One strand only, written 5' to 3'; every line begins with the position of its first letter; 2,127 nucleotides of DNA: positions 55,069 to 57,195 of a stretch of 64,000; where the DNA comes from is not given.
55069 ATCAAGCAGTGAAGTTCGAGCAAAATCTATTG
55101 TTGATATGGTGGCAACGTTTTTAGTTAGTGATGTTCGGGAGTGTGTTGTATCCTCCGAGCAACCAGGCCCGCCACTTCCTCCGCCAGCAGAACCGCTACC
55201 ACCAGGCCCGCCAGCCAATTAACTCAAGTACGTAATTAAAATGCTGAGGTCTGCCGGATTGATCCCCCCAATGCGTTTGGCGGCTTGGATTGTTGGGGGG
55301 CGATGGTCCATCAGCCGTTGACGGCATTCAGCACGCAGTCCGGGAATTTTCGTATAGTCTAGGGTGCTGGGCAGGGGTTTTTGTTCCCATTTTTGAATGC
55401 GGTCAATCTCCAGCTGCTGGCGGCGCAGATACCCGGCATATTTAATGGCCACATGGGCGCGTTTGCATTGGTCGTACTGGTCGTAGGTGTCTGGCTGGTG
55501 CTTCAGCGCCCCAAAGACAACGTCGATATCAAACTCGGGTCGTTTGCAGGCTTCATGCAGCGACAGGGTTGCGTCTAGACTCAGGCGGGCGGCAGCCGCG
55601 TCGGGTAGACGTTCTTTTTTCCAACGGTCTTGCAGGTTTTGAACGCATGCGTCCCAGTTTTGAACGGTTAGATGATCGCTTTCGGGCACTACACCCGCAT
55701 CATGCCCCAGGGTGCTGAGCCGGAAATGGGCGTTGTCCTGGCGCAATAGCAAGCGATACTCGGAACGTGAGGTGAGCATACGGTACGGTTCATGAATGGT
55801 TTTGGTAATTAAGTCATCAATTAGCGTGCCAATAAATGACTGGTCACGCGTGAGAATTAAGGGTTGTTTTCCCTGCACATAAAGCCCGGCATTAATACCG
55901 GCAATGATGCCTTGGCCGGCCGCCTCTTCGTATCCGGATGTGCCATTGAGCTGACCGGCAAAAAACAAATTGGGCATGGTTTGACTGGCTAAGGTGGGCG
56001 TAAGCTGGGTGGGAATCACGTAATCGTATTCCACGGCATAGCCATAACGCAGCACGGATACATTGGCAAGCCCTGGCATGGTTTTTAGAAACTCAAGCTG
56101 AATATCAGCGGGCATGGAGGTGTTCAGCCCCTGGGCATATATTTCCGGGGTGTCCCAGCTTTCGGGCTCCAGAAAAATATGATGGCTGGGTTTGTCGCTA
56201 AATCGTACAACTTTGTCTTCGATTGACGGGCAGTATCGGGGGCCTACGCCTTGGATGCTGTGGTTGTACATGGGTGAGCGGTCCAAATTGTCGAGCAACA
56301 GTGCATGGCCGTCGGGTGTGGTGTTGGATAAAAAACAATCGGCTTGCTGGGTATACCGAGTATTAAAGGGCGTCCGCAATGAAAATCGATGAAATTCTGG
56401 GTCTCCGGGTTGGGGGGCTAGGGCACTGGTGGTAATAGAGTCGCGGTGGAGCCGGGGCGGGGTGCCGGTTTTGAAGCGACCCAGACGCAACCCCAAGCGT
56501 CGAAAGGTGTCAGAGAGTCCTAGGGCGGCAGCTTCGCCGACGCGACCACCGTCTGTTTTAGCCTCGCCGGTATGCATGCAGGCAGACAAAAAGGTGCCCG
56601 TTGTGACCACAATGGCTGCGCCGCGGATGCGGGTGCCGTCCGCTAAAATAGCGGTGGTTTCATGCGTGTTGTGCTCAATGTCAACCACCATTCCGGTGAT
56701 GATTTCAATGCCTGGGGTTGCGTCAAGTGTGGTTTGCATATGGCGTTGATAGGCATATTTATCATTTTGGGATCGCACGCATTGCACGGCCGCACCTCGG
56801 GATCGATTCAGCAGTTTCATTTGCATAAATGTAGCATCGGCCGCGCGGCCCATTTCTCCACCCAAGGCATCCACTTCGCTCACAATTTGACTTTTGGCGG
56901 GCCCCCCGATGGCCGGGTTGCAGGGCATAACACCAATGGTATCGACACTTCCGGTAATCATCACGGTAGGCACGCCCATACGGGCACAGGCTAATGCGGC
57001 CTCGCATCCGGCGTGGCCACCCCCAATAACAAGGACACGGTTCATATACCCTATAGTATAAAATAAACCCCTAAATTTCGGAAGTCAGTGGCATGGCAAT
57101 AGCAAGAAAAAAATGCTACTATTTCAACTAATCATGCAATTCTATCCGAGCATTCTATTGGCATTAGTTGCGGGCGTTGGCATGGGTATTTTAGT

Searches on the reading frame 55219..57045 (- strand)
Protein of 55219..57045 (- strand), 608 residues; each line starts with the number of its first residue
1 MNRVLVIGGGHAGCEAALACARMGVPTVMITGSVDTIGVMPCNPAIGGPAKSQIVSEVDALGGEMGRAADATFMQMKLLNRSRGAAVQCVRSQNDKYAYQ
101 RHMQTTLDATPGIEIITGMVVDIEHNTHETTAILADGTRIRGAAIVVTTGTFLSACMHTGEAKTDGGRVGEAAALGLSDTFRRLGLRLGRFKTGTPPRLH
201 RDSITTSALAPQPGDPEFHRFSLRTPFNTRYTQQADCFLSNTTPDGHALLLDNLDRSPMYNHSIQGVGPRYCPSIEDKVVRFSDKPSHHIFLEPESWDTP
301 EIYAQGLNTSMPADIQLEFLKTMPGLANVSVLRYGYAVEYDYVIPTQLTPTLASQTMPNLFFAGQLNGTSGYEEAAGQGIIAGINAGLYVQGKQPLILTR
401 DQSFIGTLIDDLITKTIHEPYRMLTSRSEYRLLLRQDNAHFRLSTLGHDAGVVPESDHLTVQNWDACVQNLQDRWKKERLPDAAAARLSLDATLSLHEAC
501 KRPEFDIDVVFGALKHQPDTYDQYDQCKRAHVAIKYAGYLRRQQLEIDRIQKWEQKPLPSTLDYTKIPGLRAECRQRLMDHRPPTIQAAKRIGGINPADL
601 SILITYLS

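Call 12: search_protein_families(library=pfam, proteins=[window:55219-57045:-], max_evalue=0.001)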
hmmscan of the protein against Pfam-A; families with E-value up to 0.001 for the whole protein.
window:55219-57045:- (608 aa): 5 families
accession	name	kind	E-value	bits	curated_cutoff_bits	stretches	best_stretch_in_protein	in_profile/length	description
PF01134.28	GIDA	-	1.2e-146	489.3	22.1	1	4-393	2-390/391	Glucose inhibited division protein A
PF13932.14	SAM_GIDA_C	-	7.7e-20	70.9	27.1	1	549-603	2-56/57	tRNA modifying enzyme MnmG/GidA C-terminal helical bundle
PF21680.2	GIDA_C_1st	-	1.9e-06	28.9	24.7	1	467-544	13-96/96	tRNA modifying enzyme MnmG/GidA C-terminal helical domain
PF07992.20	Pyr_redox_2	-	5.6e-06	26.4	26.1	0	3-33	2-33/291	Pyridine nucleotide-disulphide oxidoreductase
PF12831.13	FAD_oxidored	-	0.00039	20.3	27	1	4-31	2-29/416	FAD dependent oxidoreductase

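Call 25: find_related_loci(query=window:55222-57045:-, collection=genome_contigs, flank=10000)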
Query window:55222-57045:- (608 aa) in genome_contigs; peptide patterns used: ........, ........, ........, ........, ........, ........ (x = any residue, [..] = any of these).
45 stretches matched a pattern; 2 encode a relative of the query (tblastn E <= 1e-3); 2 distinct loci.
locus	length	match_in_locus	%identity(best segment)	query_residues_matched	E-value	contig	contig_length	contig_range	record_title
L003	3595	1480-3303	92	1-608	0e+0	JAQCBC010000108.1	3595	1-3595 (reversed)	MAG: bacterium isolate casp15-mb.135 NODE_31338_length_3595_cov_0.051201, whole genome shotgun sequence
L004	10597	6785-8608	92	1-608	0e+0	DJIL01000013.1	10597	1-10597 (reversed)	MAG TPA_asm: bacterium UBP8_UBA6595 isolate UBA6595 UBA6595_contig_24570, whole genome shotgun sequence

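Call 98: find_encoding_contigs(protein=window:55219-57045:-, flank=10000, max_places=10)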
Protein window:55219-57045:- (608 aa): 1 contig read that carries it; 1 place shown.
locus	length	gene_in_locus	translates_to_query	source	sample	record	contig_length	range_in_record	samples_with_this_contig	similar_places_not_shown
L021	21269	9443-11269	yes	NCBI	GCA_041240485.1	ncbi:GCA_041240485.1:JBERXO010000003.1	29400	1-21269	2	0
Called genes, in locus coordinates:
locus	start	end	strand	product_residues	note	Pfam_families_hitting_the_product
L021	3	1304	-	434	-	?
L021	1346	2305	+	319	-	PF21694:DNA_pol3_delta_C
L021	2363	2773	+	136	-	-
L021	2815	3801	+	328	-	PF01743:PolyA_pol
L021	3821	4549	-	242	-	PF04018:VCA0040-like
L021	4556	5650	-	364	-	PF01926:MMR_HSR1, PF02421:FeoB_N, PF06071:YchF-GTPase_C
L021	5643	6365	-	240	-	PF00459:Inositol_P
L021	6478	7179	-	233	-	PF04991:LicD (weak)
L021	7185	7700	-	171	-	PF00588:SpoU_methylase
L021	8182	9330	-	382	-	PF00375:SDF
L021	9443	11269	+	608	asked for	PF01134:GIDA, PF07992:Pyr_redox_2 (faint), PF21680:GIDA_C_1st (weak), PF13932:SAM_GIDA_C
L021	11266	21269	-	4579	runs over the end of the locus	-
